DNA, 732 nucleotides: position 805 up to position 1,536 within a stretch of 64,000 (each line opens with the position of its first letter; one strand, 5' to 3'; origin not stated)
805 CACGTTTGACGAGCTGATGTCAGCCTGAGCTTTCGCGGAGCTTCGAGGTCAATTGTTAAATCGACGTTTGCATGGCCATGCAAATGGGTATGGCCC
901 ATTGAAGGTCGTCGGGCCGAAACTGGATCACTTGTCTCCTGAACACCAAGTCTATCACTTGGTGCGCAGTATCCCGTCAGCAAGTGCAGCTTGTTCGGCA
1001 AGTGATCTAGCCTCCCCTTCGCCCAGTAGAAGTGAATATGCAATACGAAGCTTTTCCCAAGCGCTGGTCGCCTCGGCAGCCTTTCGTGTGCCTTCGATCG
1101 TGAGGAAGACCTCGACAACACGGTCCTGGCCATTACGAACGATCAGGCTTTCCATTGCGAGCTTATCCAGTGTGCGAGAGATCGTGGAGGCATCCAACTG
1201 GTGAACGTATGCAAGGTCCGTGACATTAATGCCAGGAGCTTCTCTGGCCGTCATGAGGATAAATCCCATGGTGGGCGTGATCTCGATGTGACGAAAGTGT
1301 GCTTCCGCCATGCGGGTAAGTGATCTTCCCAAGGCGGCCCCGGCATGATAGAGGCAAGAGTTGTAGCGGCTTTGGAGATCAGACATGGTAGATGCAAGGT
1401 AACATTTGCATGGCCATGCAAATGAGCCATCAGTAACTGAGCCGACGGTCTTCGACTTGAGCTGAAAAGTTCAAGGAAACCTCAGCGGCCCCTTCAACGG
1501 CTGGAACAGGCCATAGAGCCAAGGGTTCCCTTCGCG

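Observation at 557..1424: marR gene with four copies of its probable operator, three of them downstream and evenly spaced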

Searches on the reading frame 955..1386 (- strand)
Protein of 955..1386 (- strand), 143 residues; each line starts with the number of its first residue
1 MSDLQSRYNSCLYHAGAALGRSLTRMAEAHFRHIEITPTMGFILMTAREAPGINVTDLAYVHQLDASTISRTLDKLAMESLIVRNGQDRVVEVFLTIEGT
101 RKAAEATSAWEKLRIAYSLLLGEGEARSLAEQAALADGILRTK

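Call 9: search_protein_families(library=pfam, proteins=[window:955-1386:-])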
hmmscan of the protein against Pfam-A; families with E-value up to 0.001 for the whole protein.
window:955-1386:- (143 aa): 1 family
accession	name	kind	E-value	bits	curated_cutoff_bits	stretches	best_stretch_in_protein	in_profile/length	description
PF01047.28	MarR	-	1e-08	35.4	24.6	1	36-84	1-49/59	MarR family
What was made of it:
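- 955..1386 (-): marR: a 143-aa MarR-family winged-helix repressor from a clade-specific subfamily. Pfam PF01047 (call 9).
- On MarR family transcription factor (the protein): PF01047 scores 35.4 bits against a cut-off of 24.6 (call 9).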

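Call 17: find_related_loci(query=window:955-1386:-, collection=genome_contigs, flank=3000)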
Query window:955-1386:- (143 aa) in genome_contigs; peptide patterns used: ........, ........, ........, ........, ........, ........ (x = any residue, [..] = any of these).
600 stretches matched a pattern (row limit reached: there are more); 2 encode a relative of the query (tblastn E <= 1e-3); 2 distinct loci.
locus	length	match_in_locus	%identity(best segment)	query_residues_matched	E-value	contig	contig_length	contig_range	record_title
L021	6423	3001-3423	78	1-141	3e-75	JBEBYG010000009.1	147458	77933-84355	MAG: Cryomorpha ignava isolate T2.bin.84 NODE_228_length_147458_cov_22.317667, whole genome shotgun sequence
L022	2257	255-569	30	21-123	4e-7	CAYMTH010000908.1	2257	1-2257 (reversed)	MAG TPA_asm: uncultured Solibacteraceae bacterium isolate SRP193358_co1_844 genome assembly, contig: NODE_160569_length_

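Call 37: find_related_loci(query=A1, collection=genome_contigs, flank=3000)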
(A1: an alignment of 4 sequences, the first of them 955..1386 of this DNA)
Query A1 (143 aa) in genome_contigs; peptide patterns used: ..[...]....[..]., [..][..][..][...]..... (x = any residue, [..] = any of these).
27 stretches matched a pattern; 5 encode a relative of the query (tblastn E <= 1e-3); 5 distinct loci.
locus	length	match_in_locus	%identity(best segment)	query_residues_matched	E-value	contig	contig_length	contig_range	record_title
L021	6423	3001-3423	78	1-141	1e-74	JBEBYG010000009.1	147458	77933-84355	MAG: Cryomorpha ignava isolate T2.bin.84 NODE_228_length_147458_cov_22.317667, whole genome shotgun sequence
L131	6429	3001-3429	76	1-143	2e-72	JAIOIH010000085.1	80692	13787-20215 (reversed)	MAG: Flavobacteriales bacterium isolate MAG_25 contig_314668, whole genome shotgun sequence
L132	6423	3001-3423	76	1-141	2e-69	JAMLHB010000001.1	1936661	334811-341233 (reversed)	MAG: Flavobacteriales bacterium isolate ACE_NR_BACT18 ACE_NR_BACT18_1, whole genome shotgun sequence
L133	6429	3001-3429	69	1-143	3e-66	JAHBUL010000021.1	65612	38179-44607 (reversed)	MAG: Flavobacteriales bacterium isolate ACE_BAC32 BAC32_21, whole genome shotgun sequence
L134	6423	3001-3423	66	1-141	1e-59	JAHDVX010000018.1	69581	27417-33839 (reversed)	MAG: Flavobacteriales bacterium isolate BAC5 NODE_987_length_69581_cov_10.016569, whole genome shotgun sequence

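Call 40: find_homologous_proteins(query=window:955-1386:-, max_evalue=0.00001)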
Query window:955-1386:- (143 aa): 32 proteins with E <= 0.00001 among 136 candidates.
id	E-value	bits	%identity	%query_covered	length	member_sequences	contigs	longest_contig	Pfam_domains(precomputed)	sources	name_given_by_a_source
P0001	3.0e-83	294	98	100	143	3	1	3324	PF01047.29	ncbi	ncbi:MAG: MarR family transcriptional regulator [Flavobacteriales bacterium]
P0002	9.4e-81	286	95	100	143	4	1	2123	PF01047.29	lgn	-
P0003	1.0e-79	283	95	100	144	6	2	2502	PF01047.29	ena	-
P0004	1.6e-65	237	78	99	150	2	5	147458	PF01047.29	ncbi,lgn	-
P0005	6.1e-65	235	77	99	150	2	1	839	PF01047.29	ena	-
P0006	1.6e-63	230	76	100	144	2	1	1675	PF01047.29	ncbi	ncbi:MAG: MarR family transcriptional regulator [Flavobacteriales bacterium]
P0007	3.5e-63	229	78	100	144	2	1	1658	PF01047.29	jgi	-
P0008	1.2e-62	228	76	100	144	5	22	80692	PF01047.29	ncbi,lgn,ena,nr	ncbi:MAG: MarR family transcriptional regulator [Flavobacteriales bacterium]|nr:MarR family transcri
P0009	1.3e-62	228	92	83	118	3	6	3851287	PF01047.29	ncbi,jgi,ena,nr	ncbi:MAG TPA: MarR family transcriptional regulator [Flavobacteriales bacterium]|jgi:DNA-binding Mar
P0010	2.2e-61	224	73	100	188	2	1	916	PF01047.29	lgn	-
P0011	3.2e-61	223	74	99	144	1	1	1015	PF01047.29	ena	-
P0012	2.3e-60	220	76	99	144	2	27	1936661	PF01047.29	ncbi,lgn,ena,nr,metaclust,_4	ncbi:MAG TPA: MarR family transcriptional regulator [Flavobacteriales bacterium]|nr:MarR family tran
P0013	6.9e-57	209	69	100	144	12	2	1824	PF01047.29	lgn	-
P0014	1.8e-50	188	66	99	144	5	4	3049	PF12802.14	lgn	-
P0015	4.5e-49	184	63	99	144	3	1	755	PF01047.29,PF12802.14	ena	-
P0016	2.7e-48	181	63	99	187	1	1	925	PF01047.29,PF12802.14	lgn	-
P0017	2.8e-48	181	60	99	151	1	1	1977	PF01047.29,PF12802.14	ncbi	-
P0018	2.8e-48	181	61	99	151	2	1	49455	PF01047.29,PF12802.14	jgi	jgi:DNA-binding MarR family transcriptional regulator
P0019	1.5e-47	179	60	99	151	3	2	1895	PF01047.29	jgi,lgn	jgi:DNA-binding MarR family transcriptional regulator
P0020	6.8e-47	177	59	99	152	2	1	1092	PF01047.29,PF12802.14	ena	-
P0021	7.4e-47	177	59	99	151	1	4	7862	PF01047.29,PF13463.13,PF12802.14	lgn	-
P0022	1.4e-46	176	59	99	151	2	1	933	PF01047.29,PF12802.14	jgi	jgi:DNA-binding MarR family transcriptional regulator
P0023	1.6e-46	176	58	99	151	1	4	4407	PF01047.29,PF12802.14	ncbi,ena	-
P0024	1.3e-45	173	58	99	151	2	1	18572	PF01047.29,PF12802.14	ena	-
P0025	2.9e-45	171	61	99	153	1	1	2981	PF01047.29,PF12802.14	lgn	-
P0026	2.1e-44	169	57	99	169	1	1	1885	PF01047.29,PF13463.13,PF12802.14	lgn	-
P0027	1.6e-43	166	60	95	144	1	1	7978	PF01047.29,PF12802.14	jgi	jgi:MarR family transcriptional regulator, organic hydroperoxide resistance regulator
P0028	4.1e-43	165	60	99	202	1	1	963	PF01047.29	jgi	jgi:MarR family transcriptional regulator, organic hydroperoxide resistance regulator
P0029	2.8e-41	159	55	99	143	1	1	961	PF01047.29,PF12802.14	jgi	jgi:MarR family transcriptional regulator, organic hydroperoxide resistance regulator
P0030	2.1e-34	136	50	92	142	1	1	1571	PF01047.29,PF13463.13,PF12802.14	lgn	-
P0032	1.1e-25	108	52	76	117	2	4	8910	PF01047.29,PF13463.13,PF12802.14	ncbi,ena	-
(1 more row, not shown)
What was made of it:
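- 955..1386 (-): 32 homologue clusters; every source name given is Flavobacteriales or a MarR-family name (call 40).
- On MarR family transcription factor (the protein): Homologue clusters carry PF01047 or PF12802 (call 40).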

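Call 41: find_encoding_contigs(protein=P0018, flank=3000, max_places=2)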
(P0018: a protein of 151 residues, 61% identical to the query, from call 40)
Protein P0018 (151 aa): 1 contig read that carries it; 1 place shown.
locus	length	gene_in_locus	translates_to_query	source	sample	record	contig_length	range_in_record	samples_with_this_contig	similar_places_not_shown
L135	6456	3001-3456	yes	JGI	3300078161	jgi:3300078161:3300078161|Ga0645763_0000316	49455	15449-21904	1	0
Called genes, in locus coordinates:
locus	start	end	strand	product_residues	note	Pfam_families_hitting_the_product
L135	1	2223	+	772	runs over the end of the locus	PF02838:Glyco_hydro_20b, PF00728:Glyco_hydro_20, PF00754:F5_F8_type_C (faint), PF13290:CHB_HEX_C_1 (weak), PF13287:Fn3_assoc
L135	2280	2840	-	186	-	-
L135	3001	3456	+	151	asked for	PF01047:MarR, PF12802:MarR_2 (weak)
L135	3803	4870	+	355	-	PF14391:DUF4421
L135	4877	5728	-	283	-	PF00535:Glycos_transf_2, PF10111:Glyco_tranf_2_2, PF13641:Glyco_tranf_2_3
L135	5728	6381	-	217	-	PF25087:GMPPB_C (faint), PF00132:Hexapep (faint), PF25084:LbH_EIF2B (faint)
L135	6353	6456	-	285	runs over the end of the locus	PF05853:BKACE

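Call 42: find_encoding_contigs(protein=P0024, flank=3000, max_places=2)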
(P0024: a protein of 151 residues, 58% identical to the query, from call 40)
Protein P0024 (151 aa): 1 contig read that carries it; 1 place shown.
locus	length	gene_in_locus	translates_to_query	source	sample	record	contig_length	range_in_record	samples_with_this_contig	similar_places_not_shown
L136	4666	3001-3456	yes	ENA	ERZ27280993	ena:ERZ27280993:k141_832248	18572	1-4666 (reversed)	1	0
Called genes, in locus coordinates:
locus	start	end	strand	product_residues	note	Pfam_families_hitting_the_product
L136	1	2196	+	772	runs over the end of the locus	PF02838:Glyco_hydro_20b, PF00728:Glyco_hydro_20, PF13290:CHB_HEX_C_1 (weak), PF13287:Fn3_assoc (weak)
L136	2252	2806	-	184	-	PF00886:Ribosomal_S16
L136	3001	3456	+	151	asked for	PF01047:MarR, PF12802:MarR_2 (weak)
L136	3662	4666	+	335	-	?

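Call 43: find_encoding_contigs(protein=P0032, flank=3000, max_places=2)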
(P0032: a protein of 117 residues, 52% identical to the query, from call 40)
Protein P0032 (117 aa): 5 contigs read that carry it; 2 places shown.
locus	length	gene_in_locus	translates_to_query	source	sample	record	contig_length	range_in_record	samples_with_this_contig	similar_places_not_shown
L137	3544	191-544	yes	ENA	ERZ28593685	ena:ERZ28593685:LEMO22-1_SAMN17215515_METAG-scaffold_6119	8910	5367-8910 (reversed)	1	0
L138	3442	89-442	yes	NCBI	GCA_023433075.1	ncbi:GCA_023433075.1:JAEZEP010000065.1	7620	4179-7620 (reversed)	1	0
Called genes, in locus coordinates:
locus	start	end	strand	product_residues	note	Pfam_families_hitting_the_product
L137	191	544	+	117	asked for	PF01047:MarR, PF12802:MarR_2, PF13463:HTH_27 (weak)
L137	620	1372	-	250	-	PF13715:CarbopepD_reg_2 (weak)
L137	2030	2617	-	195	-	PF01713:Smr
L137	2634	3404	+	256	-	PF03544:TonB_C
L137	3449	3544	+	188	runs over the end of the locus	PF28549:NDPSase_N (weak), PF00293:NUDIX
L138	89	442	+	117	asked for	PF01047:MarR, PF12802:MarR_2, PF13463:HTH_27 (weak)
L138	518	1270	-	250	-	PF13715:CarbopepD_reg_2 (weak)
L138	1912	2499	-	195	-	PF01713:Smr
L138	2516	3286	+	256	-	PF03544:TonB_C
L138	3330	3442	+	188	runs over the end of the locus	PF28549:NDPSase_N (weak), PF00293:NUDIX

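Call 49: find_encoding_contigs(protein=P0027, flank=2500, max_places=1)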
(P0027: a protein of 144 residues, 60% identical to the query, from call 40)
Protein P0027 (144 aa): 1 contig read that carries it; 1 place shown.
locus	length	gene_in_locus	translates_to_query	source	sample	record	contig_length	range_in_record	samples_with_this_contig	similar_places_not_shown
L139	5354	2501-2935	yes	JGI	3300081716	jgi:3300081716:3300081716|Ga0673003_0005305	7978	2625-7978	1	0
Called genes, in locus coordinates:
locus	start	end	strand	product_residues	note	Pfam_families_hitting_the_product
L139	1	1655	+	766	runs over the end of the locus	PF02838:Glyco_hydro_20b, PF00728:Glyco_hydro_20, PF13290:CHB_HEX_C_1 (weak), PF00754:F5_F8_type_C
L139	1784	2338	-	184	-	PF00886:Ribosomal_S16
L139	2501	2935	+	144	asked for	PF01047:MarR, PF12802:MarR_2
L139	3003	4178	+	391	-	PF14391:DUF4421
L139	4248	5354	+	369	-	?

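Call 50: find_encoding_contigs(protein=P0021, flank=2500, max_places=1)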
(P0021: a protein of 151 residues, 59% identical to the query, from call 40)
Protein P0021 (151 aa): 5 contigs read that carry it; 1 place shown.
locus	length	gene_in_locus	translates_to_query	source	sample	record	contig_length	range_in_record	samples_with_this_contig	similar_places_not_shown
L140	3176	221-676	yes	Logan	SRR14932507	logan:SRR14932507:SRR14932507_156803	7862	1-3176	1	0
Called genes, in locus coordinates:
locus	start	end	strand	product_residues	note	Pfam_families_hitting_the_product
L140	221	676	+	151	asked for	PF01047:MarR, PF12802:MarR_2 (weak), PF13463:HTH_27 (weak)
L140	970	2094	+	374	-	PF14391:DUF4421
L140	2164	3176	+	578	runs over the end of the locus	PF17900:Peptidase_M1_N (weak), PF01433:Peptidase_M1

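Call 51: find_encoding_contigs(protein=P0030, flank=2500, max_places=1)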
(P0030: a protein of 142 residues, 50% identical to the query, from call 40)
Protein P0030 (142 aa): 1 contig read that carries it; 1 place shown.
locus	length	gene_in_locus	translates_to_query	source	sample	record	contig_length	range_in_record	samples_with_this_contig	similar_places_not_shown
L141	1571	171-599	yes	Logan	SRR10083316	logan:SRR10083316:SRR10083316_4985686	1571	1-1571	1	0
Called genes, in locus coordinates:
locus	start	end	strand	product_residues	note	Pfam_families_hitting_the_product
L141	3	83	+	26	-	?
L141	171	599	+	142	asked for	PF01047:MarR, PF12802:MarR_2, PF13463:HTH_27 (weak)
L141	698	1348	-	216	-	-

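Call 52: find_encoding_contigs(protein=P0025, flank=2500, max_places=1)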
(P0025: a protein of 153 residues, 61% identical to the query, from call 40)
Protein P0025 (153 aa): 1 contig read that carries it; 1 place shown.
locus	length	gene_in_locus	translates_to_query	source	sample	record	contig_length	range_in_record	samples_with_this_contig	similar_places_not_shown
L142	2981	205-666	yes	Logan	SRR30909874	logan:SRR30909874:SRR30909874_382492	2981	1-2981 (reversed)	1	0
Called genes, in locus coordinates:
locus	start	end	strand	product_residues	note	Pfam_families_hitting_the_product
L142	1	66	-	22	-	?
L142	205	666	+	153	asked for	PF01047:MarR (faint), PF12802:MarR_2 (weak)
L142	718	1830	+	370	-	PF14391:DUF4421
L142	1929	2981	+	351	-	?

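Call 57: search_solved_structures(query=window:955-1386:-, max_evalue=0.01)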
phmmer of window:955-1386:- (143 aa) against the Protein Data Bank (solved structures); distinct sequences matched with E-value up to 0.01: 2.
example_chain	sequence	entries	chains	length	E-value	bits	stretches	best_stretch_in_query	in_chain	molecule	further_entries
1s3j_A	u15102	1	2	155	0.00045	23.8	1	35-130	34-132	YusO protein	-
3bpv_A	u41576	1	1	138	0.009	19.6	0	31-106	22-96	Transcriptional regulator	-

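Call 58: search_protein_families(library=ncbifam, proteins=[window:955-1386:-, P0018, P0032], max_evalue=0.01)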
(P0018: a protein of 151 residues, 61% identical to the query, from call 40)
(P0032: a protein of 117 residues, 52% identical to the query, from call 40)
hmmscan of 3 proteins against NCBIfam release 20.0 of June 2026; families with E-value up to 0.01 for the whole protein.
window:955-1386:- (143 aa): 6 families
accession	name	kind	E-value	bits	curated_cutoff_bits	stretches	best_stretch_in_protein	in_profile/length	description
NF045593.1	bilirub_TF_BilQ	equivalog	1.1e-05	25.2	125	1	17-111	9-106/135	bilirubin utilization transcriptional regulator BilQ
NF052638.1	TransRegOhrRVib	equivalog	3.2e-05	23.7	200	1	11-116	14-118/141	transcriptional regulator OhrR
NF053777.1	Saro0803TransReg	equivalog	7.7e-05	22.4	200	1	25-110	24-112/140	Saro_0803 family transcriptional regulator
NF041230.1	BagL_FevM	exception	0.0037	17.3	230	1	43-131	45-136/145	MarR family transcriptional regulator BagL/FevM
NF033788.1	HTH_metalloreg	subfamily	0.0044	16.8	55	0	50-89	23-62/77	metalloregulator ArsR/SmtB family transcription factor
NF008273.0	PRK11050.1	equivalog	0.006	16.2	153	1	55-130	57-126/156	manganese-binding transcriptional regulator MntR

P0018 (151 aa): 9 families
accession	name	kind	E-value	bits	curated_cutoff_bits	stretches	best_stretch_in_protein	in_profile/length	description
NF045593.1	bilirub_TF_BilQ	equivalog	3.4e-07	30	125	1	17-127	9-122/135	bilirubin utilization transcriptional regulator BilQ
NF053777.1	Saro0803TransReg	equivalog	3.6e-05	23.5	200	1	23-112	22-114/140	Saro_0803 family transcriptional regulator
NF008565.1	PRK11512.1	equivalog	5.1e-05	23.3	240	1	24-92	26-94/144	multiple antibiotic resistance transcriptional regulator MarR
NF041230.1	BagL_FevM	exception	0.00018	21.6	230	1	52-132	54-137/145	MarR family transcriptional regulator BagL/FevM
NF052638.1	TransRegOhrRVib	equivalog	0.00038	20.2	200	1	11-114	14-116/141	transcriptional regulator OhrR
NF002926.0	PRK03573.1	equivalog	0.00046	20.1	120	1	24-92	17-86/144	transcriptional regulator SlyA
NF033788.1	HTH_metalloreg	subfamily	0.003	17.3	55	1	56-91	29-64/77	metalloregulator ArsR/SmtB family transcription factor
TIGR01884.1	cas_HTH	subfamily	0.0031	16.9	60.2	1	44-90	148-193/202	CRISPR-associated CARF protein Csa3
NF053606.1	Sta1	subfamily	0.0035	17.4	80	1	55-87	37-69/100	Sta1 family transcriptional regulator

P0032 (117 aa): 12 families
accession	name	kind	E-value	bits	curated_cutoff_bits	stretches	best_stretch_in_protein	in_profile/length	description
NF045593.1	bilirub_TF_BilQ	equivalog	7.7e-06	25.6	125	1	5-113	22-133/135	bilirubin utilization transcriptional regulator BilQ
NF041230.1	BagL_FevM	exception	1.1e-05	25.5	230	1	5-107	32-137/145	MarR family transcriptional regulator BagL/FevM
NF052638.1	TransRegOhrRVib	equivalog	1.4e-05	24.8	200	1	7-115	31-140/141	transcriptional regulator OhrR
NF053777.1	Saro0803TransReg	equivalog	3.6e-05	23.5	200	1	5-110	29-137/140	Saro_0803 family transcriptional regulator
TIGR01884.1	cas_HTH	subfamily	7.9e-05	22.1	60.2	1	18-71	147-199/202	CRISPR-associated CARF protein Csa3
NF033788.1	HTH_metalloreg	subfamily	0.00019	21.1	55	1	13-67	11-65/77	metalloregulator ArsR/SmtB family transcription factor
NF008565.1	PRK11512.1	equivalog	0.00032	20.7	240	1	9-112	36-143/144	multiple antibiotic resistance transcriptional regulator MarR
NF053606.1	Sta1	subfamily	0.001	19.1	80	1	11-60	18-67/100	Sta1 family transcriptional regulator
NF040939.2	trans_reg_lrs14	equivalog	0.0012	18.9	90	1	11-61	19-70/103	Lrs14 family HTH-type transcriptional regulator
NF038251.1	AdcR_fam_Zn_TF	equivalog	0.0025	18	175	1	9-61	32-83/143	zinc-dependent MarR family transcriptional regulator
NF045644.1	TransRegBhcR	equivalog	0.0028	17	350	1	18-60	31-73/267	HTH-type transcriptional regulator BhcR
TIGR04472.1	reg_rSAM_mob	hypoth_equivalog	0.0043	17.1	240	1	7-116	25-137/141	radical SAM mobile pair system MarR family transcriptional regulator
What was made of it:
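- Closest known: MarR-family autoregulation. Different: Sequence identity to characterised MarRs is about 20%, and no NCBIfam equivalog reaches its cut-off (calls 57, 58).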

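Call 62: search_protein_families(library=pfam, proteins=[L021:3889-4860:-, L135:3803-4870:+], max_evalue=0.001)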
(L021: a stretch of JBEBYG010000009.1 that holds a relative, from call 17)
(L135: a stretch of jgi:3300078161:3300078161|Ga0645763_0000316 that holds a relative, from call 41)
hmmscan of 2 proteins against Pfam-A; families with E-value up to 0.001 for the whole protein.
L021:3889-4860:- (323 aa): 2 families
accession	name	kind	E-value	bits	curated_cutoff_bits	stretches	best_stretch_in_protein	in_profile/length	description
PF11276.14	DUF3078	-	1.2e-26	93.3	25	1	58-146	2-91/92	Protein of unknown function (DUF3078)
PF04338.18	DUF481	-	2.6e-06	28.1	21.1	1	91-291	29-191/210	Protein of unknown function, DUF481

L135:3803-4870:+ (355 aa): 1 family
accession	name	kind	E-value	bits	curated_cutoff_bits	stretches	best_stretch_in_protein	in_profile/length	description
PF14391.12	DUF4421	-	3.2e-43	148.8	32.1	1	38-342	1-302/302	Domain of unknown function (DUF4421)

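Call 72: predict_structure(alignment_id=A3)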
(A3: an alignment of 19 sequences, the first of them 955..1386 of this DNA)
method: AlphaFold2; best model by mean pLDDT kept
length: 143 residues; sequences in the alignment: 19
mean_pLDDT: 87.2   pTM: 0.73
mean pLDDT of the five models: 87.2, 86.4, 85.0, 84.6, 64.2
residues with pLDDT >= 90: 76; 70-90: 56; 50-70: 11; < 50: 0
segments of 3 or more residues with pLDDT < 50: none
pLDDT, mean of each block of 10 residues (from residue 1): 78 83 91 94 96 92 89 96 84 95 97 89 68 78 62
secondary structure, 60 per line:
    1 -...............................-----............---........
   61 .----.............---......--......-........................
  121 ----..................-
elements in order: H2-32 H38-49 H55-61 H66-78 E82-87 E90-95 H97-120 H125-142
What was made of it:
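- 955..1386 (-): AF2 model with pLDDT 87 and MarR topology (call 72).
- On MarR family transcription factor (the protein): The AF2 model has pLDDT 87, helices 2-32, 38-49, 55-61, 66-78, 97-120 and 125-142, and a wing at 82-95 (call 72).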
